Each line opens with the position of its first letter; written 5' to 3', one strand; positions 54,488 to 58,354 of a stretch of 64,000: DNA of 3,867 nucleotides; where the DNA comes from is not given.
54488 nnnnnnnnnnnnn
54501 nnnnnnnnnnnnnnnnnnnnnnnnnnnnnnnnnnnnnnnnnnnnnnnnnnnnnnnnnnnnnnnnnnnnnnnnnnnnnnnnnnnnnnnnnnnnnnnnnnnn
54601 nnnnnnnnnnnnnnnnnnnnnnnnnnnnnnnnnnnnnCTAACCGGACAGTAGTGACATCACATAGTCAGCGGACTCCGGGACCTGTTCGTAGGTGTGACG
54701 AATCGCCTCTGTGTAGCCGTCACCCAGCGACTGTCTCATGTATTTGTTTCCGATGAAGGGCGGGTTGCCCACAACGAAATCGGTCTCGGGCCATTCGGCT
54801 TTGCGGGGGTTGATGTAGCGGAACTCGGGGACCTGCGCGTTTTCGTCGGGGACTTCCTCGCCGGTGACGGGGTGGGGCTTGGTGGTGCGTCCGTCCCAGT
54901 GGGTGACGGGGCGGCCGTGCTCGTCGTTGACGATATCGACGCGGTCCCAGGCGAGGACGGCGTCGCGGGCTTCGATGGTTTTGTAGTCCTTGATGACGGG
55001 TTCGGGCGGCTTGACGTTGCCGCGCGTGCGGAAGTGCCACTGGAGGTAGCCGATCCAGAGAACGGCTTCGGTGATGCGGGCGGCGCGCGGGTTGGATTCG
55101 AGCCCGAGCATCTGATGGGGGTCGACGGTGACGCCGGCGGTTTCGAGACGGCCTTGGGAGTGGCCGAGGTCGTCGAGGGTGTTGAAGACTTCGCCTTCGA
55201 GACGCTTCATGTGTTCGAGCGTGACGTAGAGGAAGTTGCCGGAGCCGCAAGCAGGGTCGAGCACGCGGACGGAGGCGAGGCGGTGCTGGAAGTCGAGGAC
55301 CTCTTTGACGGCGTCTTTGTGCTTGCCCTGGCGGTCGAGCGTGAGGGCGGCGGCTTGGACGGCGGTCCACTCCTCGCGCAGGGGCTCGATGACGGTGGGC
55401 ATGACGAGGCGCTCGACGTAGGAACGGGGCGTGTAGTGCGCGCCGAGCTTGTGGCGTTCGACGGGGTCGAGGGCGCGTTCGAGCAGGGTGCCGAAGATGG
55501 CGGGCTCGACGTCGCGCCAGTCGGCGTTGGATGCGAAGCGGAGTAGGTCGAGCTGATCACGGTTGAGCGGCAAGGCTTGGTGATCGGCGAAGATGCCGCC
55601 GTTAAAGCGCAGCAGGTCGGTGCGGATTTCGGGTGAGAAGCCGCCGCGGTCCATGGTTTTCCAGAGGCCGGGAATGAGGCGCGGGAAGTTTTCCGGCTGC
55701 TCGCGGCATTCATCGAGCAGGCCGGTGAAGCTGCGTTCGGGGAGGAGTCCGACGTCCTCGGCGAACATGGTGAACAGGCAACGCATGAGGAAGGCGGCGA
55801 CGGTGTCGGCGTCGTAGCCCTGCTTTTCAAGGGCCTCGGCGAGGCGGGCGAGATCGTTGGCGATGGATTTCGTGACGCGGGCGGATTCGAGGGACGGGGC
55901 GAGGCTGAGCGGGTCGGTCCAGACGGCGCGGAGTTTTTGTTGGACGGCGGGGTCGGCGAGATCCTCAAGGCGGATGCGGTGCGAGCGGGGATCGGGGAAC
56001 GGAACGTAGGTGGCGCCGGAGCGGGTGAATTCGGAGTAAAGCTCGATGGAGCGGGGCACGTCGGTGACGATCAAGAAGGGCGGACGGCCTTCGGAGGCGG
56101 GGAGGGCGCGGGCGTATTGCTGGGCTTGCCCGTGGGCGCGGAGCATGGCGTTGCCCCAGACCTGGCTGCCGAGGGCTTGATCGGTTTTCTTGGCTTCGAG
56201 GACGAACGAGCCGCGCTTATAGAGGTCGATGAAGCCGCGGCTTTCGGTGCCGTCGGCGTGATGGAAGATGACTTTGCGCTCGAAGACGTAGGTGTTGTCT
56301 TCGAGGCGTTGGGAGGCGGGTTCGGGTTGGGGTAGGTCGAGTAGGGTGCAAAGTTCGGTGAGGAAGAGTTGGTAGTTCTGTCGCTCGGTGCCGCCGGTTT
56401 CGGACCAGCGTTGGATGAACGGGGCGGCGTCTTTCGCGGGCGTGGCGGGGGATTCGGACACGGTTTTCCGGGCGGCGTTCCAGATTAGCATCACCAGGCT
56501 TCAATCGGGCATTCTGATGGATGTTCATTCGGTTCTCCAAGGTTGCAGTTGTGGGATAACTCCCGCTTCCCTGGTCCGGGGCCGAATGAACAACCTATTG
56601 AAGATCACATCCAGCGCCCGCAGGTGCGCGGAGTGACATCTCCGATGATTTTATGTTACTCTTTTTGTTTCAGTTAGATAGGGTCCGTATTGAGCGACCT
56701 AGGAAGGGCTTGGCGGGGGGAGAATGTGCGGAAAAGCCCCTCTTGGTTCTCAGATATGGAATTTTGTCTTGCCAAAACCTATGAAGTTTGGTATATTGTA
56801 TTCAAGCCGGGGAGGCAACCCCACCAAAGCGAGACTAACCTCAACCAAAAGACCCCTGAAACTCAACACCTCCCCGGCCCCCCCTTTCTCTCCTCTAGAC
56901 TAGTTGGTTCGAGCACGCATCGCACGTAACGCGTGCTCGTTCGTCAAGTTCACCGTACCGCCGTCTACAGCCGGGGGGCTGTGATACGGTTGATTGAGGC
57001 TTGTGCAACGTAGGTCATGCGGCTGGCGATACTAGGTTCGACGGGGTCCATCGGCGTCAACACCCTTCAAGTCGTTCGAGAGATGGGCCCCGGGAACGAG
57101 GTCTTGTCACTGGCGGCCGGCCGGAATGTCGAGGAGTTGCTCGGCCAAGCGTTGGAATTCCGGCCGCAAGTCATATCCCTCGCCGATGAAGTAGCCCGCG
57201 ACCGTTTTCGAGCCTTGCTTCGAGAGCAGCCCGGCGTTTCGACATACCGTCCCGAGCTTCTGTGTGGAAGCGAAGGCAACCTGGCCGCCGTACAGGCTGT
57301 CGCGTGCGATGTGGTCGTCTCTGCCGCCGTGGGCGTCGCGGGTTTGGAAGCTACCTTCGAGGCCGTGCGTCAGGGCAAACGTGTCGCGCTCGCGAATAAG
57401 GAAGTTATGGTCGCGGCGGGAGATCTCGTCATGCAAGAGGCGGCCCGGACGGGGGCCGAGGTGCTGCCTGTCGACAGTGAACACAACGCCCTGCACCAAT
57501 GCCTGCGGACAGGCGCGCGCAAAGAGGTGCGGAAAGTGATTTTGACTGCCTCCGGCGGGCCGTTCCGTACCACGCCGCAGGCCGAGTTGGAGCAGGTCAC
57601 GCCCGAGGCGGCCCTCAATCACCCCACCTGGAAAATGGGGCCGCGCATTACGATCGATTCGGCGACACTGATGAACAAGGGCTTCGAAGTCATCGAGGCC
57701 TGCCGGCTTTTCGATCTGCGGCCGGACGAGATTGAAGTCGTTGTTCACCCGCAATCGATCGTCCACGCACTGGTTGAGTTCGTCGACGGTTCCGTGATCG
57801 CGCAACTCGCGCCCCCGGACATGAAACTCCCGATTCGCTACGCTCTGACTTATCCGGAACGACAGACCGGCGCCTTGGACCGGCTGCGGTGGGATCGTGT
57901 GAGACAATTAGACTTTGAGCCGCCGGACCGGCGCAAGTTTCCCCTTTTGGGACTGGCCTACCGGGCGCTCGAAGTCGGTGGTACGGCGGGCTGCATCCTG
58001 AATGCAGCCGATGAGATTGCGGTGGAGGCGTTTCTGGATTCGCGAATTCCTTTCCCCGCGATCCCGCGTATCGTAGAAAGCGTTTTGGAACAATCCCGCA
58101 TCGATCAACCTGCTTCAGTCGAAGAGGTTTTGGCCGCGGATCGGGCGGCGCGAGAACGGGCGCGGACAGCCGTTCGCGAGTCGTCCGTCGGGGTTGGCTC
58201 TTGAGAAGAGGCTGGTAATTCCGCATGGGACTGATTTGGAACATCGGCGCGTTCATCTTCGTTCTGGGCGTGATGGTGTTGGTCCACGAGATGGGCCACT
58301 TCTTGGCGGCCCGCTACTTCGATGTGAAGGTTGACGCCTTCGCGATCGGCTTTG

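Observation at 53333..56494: IS4-family element flanked by two different truncated genes whose ORFs both terminate inside the IS inverted repeats; remnant of an MmeI-like type IIL RM enzyme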

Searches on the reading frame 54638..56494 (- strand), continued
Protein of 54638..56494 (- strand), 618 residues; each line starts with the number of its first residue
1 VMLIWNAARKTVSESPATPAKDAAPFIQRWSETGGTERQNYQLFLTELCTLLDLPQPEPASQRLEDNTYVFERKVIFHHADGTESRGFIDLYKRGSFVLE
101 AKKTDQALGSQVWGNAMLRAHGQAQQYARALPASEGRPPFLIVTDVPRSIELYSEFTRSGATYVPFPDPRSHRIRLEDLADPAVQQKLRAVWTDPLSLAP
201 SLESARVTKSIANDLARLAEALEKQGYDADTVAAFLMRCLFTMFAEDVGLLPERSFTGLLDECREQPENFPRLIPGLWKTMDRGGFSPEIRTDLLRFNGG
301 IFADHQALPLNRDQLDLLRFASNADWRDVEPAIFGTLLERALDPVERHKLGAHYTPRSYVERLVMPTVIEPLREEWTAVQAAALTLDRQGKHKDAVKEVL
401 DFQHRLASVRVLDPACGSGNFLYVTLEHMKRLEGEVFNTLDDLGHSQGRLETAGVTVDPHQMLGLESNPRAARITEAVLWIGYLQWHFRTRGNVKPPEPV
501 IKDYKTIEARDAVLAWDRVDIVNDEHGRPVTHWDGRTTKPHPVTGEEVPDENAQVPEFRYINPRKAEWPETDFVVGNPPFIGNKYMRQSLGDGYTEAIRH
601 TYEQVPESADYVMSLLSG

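Call 52: find_encoding_contigs(protein=P0383, flank=10000, max_places=4)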
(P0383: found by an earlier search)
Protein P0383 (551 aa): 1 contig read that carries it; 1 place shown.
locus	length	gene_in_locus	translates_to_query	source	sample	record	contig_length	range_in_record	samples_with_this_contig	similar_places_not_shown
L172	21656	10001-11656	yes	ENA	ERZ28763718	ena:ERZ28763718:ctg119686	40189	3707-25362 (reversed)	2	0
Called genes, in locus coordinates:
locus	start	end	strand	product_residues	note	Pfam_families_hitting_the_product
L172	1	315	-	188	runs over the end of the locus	-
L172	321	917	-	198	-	-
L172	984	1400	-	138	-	-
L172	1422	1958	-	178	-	PF03938:OmpH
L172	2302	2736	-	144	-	PF13701:DDE_Tnp_1_4, PF01609:DDE_Tnp_1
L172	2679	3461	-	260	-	PF13701:DDE_Tnp_1_4, PF01609:DDE_Tnp_1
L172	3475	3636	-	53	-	PF13701:DDE_Tnp_1_4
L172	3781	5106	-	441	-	PF02163:Peptidase_M50, PF00595:PDZ (weak), PF13180:PDZ_2 (weak), PF14685:PDZ_Tricorn (faint), PF17820:PDZ_6, PF00595:PDZ (weak), PF17820:PDZ_6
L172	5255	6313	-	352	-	PF02670:DXP_reductoisom, PF08436:DXP_redisom_C, PF13288:DXPR_C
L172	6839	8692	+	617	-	PF20464:MmeI_N, PF20465:MmeI_hel, PF20473:MmeI_Mtase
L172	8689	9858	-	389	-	PF14294:DUF4372, PF01609:DDE_Tnp_1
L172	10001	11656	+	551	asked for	PF20466:MmeI_TRD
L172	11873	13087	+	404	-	PF13620:CarboxypepD_reg, PF13715:CarbopepD_reg_2 (weak), PF17210:SdrD_B (faint), PF07715:Plug (weak), PF25183:OMP_b-brl_4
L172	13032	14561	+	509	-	PF00593:TonB_dep_Rec_b-barrel (faint), PF25183:OMP_b-brl_4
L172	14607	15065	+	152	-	PF25183:OMP_b-brl_4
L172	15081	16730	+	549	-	-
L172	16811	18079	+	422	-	PF01566:Nramp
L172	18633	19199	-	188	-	PF02441:Flavoprotein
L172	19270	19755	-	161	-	-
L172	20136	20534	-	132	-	-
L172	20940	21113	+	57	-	-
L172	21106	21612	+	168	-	-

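Call 56: list_cluster_members(proteins=[L171:6442-7419:+, L171:7454-8671:+, L171:8676-10304:-, L171:12270-13808:+, L172:11873-13087:+, L172:15081-16730:+, L172:16811-18079:+, P0134])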
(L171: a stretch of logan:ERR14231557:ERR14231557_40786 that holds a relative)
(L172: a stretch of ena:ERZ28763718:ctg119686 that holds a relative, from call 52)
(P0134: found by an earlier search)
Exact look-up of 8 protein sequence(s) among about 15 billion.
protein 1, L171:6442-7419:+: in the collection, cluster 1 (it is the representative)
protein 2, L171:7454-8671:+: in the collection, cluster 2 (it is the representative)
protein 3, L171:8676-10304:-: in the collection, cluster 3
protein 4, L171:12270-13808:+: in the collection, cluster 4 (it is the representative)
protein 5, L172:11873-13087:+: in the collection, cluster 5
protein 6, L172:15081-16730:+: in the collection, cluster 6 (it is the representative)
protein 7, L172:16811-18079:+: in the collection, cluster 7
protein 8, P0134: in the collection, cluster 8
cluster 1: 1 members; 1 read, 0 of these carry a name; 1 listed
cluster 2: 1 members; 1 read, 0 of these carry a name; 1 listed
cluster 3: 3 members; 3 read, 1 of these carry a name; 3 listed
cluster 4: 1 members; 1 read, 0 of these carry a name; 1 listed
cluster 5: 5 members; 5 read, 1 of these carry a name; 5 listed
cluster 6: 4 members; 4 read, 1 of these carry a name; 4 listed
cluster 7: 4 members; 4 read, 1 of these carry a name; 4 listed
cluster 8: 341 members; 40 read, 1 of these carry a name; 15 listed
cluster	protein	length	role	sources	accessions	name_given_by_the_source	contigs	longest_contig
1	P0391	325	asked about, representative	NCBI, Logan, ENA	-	-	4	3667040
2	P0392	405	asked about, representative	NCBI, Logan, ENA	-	-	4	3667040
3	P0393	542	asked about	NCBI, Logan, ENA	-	-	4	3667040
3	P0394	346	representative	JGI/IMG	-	hypothetical protein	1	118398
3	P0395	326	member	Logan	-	-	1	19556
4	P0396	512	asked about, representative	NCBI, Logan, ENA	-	-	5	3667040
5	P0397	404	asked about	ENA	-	-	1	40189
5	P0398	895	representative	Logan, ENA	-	-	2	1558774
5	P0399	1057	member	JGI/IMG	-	hypothetical protein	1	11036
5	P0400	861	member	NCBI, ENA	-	-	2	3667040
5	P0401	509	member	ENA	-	-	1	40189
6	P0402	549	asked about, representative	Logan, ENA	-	-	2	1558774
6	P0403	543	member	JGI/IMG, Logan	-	hypothetical protein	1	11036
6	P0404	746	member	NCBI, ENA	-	-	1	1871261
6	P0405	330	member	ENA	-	-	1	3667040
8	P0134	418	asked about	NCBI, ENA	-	-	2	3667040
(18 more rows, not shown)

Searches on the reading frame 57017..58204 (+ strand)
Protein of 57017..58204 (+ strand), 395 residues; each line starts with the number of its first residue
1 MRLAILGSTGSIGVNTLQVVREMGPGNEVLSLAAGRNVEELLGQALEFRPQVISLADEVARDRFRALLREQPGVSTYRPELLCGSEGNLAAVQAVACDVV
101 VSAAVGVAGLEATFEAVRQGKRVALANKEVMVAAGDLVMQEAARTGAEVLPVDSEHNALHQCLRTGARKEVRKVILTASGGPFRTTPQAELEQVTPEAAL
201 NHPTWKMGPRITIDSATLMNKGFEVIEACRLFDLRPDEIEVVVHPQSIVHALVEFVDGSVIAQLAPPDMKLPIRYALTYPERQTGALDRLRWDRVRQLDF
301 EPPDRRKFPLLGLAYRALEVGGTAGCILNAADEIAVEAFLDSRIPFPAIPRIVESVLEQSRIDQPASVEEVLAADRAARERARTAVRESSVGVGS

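Call 21: find_encoding_contigs(protein=window:57017-58204:+, flank=10000, max_places=6)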
Protein window:57017-58204:+ (395 aa): 2 contigs read that carry it; 1 place shown.
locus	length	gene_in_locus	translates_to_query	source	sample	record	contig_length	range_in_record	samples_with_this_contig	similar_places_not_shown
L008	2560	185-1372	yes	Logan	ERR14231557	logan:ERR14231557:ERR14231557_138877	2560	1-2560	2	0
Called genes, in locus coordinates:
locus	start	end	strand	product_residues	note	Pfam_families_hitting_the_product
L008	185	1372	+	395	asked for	PF02670:DXP_reductoisom, PF08436:DXP_redisom_C, PF13288:DXPR_C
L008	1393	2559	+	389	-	?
